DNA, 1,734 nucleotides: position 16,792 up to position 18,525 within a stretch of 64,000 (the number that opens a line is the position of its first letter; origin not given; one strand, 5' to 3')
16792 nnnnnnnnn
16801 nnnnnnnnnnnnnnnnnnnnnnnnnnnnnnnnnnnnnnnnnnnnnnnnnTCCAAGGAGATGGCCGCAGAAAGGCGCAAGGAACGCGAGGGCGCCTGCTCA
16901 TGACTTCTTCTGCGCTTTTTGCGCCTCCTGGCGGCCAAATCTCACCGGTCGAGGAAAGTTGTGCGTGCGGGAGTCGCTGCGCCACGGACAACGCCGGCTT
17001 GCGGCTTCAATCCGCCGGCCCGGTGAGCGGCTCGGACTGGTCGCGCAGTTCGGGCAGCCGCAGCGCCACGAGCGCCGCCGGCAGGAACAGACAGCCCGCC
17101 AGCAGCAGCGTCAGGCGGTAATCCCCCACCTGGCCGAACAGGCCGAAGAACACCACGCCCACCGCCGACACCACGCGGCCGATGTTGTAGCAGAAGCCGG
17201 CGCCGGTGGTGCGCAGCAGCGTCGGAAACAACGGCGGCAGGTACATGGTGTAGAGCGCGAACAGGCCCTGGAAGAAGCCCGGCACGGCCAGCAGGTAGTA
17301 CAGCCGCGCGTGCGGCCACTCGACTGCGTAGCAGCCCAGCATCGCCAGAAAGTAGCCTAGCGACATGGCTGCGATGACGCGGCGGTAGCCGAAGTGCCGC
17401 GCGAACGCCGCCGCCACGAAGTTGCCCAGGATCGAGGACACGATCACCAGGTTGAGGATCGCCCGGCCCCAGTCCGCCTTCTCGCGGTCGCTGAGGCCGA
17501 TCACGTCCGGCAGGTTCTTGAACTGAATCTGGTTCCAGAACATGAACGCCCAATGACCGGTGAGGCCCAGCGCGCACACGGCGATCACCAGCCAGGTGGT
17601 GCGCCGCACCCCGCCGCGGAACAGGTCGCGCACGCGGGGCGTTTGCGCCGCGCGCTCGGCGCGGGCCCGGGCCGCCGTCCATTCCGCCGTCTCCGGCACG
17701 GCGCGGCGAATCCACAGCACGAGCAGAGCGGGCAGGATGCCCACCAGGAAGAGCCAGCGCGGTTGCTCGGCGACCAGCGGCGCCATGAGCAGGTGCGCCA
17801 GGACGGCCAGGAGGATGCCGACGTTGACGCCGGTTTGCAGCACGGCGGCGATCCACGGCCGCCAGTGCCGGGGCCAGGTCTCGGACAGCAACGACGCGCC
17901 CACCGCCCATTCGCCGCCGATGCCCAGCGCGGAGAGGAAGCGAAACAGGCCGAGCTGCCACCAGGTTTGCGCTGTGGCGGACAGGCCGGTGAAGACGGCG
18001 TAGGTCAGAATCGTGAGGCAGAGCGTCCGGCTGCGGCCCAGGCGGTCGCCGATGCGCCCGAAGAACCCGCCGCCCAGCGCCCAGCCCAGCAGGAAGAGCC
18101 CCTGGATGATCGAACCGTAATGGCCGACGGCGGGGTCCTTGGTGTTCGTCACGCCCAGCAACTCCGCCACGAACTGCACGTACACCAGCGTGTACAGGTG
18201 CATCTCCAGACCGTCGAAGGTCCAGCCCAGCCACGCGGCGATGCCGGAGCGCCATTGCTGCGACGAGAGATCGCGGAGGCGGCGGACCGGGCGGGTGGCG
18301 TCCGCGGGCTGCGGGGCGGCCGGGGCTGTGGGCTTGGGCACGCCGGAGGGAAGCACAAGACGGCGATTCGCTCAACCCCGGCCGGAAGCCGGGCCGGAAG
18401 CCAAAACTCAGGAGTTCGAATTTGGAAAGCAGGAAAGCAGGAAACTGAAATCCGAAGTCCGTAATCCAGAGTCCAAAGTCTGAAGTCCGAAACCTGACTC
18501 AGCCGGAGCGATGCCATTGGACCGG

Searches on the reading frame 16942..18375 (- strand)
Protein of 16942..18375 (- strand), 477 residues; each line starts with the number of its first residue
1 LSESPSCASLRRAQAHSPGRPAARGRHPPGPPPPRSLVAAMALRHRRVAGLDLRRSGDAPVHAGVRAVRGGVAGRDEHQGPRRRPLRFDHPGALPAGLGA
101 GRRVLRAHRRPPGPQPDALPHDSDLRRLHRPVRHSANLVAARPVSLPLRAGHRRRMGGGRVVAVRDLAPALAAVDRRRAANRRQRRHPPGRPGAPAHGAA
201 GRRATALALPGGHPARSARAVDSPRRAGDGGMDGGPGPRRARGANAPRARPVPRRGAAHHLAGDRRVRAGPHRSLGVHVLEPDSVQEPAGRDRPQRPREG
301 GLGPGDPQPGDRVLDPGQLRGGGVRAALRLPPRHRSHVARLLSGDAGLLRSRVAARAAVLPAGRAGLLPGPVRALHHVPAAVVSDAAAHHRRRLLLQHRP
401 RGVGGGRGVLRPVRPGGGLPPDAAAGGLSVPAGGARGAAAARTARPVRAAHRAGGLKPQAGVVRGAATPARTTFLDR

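Call 41: search_protein_families(library=pfam, proteins=[window:16942-18375:-], max_evalue=0.001)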
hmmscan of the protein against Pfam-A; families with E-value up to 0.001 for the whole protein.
window:16942-18375:- (477 aa): 0 families

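Call 42: search_protein_families(library=pfam, proteins=[window:17007-18356:-], max_evalue=0.001)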
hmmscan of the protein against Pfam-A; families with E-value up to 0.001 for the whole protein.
window:17007-18356:- (449 aa): 2 families
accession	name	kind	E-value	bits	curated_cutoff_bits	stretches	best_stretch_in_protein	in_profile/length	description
PF00083.30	Sugar_tr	-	8.9e-25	87.9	22.3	1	77-238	44-209/452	Sugar (and other) transporter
PF07690.21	MFS_1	-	8.3e-23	81.3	33.4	2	57-274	17-224/347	Major Facilitator Superfamily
